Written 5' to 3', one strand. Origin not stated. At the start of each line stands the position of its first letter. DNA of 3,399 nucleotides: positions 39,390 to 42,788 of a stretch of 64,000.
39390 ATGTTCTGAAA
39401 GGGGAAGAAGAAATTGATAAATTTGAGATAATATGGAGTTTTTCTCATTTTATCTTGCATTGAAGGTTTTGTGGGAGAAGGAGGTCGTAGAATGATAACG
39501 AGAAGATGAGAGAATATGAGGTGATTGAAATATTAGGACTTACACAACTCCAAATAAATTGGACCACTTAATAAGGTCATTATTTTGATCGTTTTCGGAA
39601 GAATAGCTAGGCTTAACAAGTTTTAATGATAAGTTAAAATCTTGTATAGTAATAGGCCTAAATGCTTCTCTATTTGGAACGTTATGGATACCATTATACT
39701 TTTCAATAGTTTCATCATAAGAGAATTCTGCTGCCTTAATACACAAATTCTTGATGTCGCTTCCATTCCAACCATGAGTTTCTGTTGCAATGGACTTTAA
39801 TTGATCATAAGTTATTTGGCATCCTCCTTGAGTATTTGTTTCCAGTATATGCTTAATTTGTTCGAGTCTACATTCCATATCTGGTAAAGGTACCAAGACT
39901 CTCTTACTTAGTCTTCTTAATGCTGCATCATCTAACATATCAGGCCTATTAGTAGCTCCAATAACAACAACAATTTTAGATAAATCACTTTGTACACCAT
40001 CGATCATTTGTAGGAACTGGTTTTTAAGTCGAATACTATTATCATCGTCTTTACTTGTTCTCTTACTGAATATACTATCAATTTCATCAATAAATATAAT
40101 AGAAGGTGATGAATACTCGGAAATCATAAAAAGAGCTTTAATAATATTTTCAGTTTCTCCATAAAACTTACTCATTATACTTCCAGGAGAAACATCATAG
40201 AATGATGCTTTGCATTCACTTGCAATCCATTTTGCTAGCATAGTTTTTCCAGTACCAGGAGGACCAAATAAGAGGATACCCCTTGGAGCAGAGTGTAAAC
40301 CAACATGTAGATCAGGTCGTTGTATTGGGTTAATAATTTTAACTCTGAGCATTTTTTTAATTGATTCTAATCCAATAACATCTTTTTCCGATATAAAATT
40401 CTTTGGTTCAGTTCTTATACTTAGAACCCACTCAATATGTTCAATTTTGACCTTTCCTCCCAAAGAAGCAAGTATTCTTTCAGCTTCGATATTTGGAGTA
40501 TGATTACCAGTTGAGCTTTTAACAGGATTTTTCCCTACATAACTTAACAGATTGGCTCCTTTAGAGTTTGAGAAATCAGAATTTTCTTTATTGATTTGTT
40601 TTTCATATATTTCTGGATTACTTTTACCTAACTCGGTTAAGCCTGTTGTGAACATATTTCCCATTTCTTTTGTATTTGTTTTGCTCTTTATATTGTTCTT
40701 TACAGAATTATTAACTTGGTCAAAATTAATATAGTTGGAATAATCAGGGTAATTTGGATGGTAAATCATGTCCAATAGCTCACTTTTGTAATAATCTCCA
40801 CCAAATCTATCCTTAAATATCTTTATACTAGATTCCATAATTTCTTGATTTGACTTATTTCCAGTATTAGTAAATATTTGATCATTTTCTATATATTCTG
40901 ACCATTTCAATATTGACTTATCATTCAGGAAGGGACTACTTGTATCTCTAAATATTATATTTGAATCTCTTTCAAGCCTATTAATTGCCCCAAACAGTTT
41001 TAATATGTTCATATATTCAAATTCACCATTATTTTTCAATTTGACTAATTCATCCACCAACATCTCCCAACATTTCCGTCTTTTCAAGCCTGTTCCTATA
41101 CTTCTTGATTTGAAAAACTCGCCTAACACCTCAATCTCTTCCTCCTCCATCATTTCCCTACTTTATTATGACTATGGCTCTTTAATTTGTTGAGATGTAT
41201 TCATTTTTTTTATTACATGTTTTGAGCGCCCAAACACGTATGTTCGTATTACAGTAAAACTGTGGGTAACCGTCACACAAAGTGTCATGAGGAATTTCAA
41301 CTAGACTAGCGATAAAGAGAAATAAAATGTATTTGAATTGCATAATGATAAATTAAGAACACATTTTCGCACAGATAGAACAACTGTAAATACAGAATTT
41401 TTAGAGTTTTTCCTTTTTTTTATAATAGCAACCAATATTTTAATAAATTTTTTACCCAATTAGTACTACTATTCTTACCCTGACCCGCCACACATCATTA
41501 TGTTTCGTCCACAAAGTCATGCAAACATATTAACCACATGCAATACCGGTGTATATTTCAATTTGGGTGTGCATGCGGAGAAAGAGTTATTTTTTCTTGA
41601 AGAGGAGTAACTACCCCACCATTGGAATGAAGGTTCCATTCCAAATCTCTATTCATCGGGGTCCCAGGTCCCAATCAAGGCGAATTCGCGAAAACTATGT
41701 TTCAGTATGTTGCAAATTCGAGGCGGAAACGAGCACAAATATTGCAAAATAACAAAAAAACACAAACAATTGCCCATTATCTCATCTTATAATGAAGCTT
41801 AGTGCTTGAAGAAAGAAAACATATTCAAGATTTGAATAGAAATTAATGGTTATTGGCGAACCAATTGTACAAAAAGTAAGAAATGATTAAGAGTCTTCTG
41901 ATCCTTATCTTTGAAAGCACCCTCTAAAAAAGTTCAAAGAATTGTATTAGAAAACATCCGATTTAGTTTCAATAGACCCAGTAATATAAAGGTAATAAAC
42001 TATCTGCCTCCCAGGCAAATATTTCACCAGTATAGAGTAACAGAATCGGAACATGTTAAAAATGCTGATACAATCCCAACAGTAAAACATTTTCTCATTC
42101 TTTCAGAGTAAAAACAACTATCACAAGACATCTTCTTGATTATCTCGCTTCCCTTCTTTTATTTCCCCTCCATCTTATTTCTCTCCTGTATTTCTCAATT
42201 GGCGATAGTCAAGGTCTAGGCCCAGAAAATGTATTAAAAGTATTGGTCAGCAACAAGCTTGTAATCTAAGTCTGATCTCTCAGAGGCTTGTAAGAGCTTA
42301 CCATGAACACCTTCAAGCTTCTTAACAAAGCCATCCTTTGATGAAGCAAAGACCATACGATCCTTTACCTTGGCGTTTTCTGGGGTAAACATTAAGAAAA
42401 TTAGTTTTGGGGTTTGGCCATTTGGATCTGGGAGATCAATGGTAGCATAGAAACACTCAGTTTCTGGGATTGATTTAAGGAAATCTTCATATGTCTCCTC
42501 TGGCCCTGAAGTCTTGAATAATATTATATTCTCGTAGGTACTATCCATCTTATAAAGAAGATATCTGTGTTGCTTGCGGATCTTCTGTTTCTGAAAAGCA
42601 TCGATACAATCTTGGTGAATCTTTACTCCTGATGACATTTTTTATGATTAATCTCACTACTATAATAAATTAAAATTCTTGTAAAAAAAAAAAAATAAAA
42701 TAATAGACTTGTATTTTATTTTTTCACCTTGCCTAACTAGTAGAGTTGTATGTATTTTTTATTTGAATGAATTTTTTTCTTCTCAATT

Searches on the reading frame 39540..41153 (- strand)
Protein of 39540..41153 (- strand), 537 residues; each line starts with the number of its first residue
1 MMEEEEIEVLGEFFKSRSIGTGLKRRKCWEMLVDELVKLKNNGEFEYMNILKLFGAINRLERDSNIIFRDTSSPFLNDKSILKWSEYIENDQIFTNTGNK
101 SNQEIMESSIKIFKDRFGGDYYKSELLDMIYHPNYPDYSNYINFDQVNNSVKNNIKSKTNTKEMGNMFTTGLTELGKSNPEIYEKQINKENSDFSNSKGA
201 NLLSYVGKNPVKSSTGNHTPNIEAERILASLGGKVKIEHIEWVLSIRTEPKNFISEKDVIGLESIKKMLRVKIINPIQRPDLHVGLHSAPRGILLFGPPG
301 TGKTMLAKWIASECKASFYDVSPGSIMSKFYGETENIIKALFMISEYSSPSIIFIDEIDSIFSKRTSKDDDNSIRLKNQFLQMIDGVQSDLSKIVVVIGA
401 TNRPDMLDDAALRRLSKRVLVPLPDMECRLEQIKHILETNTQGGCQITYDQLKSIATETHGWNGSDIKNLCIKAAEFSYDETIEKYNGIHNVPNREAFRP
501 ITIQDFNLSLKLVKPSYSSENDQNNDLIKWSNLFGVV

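Call 11: search_protein_families(library=pfam, proteins=[window:39540-41153:-], max_evalue=0.01)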
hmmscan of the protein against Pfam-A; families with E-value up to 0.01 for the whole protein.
window:39540-41153:- (537 aa): 14 families
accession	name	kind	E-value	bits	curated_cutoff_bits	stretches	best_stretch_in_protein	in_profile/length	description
PF00004.35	AAA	-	6.9e-38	130.5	21.2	1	293-423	1-131/131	ATPase family associated with various cellular activities (AAA)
PF17862.7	AAA_lid_3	-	2.2e-07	30.7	27.2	1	452-484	4-36/45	AAA+ lid domain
PF05496.18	RuvB_N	-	2.3e-07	31.1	27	1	257-361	7-96/159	Holliday junction DNA helicase RuvB P-loop domain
PF07728.20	AAA_5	-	3.8e-05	24.1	22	1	293-405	2-125/139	AAA domain (dynein-related subfamily)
PF13401.12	AAA_22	-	0.0002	22.1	27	1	291-389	6-84/130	AAA domain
PF20720.3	nSTAND3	-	0.00037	20.7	27.2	1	293-413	20-121/155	Novel STAND NTPase 3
PF07724.20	AAA_2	-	0.00087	19.8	27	0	293-393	6-97/166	AAA domain (Cdc48 subfamily)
PF24883.2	NPHP3_N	-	0.0012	19.5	24.8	1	292-400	24-132/164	Nephrocystin 3, N-terminal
PF13173.12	AAA_14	-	0.0019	18.6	27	0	293-361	5-74/129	AAA domain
PF00910.28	RNA_helicase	-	0.0032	18.4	21.5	0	293-367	1-65/105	RNA helicase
PF13191.12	AAA_16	-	0.0041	18.1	32.6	0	288-416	22-156/167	AAA ATPase domain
PF01078.27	Mg_chelatase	-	0.0048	16.8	20.3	1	293-311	25-43/207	Magnesium chelatase, subunit ChlI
PF06068.19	TIP49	-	0.0053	16.4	23.8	0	289-341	49-103/347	TIP49 P-loop domain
PF20030.5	bpMoxR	-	0.006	16.1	27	0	292-321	33-62/205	MoxR domain in the MoxR-vWA-beta-propeller ternary systems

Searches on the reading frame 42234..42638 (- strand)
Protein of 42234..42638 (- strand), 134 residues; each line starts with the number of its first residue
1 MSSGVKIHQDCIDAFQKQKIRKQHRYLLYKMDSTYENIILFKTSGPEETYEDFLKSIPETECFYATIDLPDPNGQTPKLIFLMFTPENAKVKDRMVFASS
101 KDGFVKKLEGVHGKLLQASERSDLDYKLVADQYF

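Call 75: search_protein_families(library=pfam, proteins=[window:42234-42638:-], max_evalue=0.001)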
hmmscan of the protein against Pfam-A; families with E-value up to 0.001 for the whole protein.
window:42234-42638:- (134 aa): 1 family
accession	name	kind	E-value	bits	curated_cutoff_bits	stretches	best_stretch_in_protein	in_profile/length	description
PF00241.25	Cofilin_ADF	-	1.4e-28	99.5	22.4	1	11-131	1-124/125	Cofilin/tropomyosin-type actin-binding protein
